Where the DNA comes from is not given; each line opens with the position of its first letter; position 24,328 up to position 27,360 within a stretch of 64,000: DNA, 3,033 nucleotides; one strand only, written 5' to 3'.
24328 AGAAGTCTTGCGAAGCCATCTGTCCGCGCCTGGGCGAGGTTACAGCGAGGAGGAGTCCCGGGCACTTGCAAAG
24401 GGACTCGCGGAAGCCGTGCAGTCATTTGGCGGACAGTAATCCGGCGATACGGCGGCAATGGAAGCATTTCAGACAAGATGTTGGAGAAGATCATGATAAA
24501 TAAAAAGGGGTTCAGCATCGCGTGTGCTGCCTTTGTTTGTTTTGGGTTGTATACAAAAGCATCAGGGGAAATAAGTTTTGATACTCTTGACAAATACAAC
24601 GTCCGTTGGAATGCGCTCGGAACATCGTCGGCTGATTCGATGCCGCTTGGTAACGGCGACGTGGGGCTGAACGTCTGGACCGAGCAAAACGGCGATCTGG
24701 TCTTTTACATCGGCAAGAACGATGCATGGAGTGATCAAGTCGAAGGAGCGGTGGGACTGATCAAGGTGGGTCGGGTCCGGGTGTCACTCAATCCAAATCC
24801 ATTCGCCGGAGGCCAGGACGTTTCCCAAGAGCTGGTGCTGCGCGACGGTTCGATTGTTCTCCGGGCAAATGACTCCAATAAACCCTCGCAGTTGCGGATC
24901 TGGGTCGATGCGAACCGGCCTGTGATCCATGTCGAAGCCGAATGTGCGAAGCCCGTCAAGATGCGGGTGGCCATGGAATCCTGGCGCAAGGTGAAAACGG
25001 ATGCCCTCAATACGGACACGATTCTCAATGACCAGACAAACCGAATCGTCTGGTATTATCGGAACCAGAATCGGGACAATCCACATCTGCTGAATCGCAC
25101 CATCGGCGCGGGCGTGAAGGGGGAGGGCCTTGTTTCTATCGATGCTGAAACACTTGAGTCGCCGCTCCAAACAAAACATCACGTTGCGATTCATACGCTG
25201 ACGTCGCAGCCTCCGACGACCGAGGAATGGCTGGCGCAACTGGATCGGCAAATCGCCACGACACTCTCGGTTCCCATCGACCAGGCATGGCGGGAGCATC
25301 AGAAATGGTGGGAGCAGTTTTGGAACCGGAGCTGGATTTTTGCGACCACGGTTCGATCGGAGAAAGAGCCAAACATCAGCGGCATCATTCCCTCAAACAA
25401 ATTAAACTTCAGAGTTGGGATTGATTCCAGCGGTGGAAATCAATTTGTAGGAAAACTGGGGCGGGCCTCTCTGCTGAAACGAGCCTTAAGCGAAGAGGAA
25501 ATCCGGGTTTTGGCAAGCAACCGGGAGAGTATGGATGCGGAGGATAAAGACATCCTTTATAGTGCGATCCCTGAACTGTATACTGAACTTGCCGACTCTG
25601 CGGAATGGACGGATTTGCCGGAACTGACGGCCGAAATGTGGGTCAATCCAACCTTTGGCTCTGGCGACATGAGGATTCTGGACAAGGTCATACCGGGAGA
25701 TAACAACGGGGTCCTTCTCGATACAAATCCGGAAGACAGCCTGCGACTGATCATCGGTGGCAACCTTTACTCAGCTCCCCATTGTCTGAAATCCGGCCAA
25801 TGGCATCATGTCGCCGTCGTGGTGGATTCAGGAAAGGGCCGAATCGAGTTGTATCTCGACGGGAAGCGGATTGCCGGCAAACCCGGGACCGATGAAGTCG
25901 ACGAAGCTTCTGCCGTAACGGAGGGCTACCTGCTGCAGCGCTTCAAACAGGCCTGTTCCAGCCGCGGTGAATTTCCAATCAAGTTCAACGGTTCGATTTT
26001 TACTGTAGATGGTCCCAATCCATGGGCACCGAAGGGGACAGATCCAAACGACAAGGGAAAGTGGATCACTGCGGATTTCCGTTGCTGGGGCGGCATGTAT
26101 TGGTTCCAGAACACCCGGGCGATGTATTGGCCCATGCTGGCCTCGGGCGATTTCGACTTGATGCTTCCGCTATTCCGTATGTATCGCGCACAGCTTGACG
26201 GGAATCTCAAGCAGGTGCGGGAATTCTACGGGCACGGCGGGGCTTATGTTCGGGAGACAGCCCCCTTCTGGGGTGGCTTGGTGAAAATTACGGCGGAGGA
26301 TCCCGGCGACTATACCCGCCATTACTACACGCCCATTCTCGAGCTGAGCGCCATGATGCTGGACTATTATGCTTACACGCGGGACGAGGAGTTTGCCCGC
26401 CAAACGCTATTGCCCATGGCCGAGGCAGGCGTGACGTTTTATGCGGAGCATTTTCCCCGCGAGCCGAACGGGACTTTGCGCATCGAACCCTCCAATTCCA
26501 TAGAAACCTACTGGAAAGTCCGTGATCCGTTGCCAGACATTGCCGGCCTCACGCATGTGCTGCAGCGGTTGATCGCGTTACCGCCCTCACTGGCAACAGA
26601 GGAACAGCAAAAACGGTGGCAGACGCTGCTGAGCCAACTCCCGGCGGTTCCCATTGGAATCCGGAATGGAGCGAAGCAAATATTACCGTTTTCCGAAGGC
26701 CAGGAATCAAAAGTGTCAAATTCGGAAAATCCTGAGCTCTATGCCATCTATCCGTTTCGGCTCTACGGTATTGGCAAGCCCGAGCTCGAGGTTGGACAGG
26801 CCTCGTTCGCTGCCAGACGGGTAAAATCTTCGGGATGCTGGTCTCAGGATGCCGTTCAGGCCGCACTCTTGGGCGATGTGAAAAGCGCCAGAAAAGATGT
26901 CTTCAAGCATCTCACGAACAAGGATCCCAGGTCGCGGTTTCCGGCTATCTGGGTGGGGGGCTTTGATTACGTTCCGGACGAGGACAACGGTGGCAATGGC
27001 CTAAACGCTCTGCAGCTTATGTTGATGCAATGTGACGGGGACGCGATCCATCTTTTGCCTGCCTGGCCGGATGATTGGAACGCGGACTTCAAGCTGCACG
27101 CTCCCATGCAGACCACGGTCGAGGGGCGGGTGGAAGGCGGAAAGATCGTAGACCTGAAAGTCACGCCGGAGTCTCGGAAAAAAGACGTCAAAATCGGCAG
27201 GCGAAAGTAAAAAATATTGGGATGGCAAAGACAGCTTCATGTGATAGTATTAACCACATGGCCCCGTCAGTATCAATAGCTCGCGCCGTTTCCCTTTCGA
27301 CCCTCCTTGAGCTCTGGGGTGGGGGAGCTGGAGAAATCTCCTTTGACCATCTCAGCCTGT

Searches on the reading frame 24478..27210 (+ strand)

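Call 26: search_protein_families(library=pfam, max_evalue=0.00001, proteins=[window:24478-27210:+])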
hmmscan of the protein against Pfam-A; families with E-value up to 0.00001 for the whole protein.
window:24478-27210:+ (910 aa): 3 families
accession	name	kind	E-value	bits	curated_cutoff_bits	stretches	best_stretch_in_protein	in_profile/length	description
PF18961.6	DUF5703_N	-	1.1e-57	196.3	26.7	1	44-287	2-287/287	Domain of unknown function (DUF5703)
PF13385.13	Laminin_G_3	-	7.3e-17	62.4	27.6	1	375-477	12-114/151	Concanavalin A-like lectin/glucanases superfamily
PF22124.2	Glyco_hydro_95_cat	-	7.7e-15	55.2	27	1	523-813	74-373/408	Glycosyl hydrolase family 95 catalytic domain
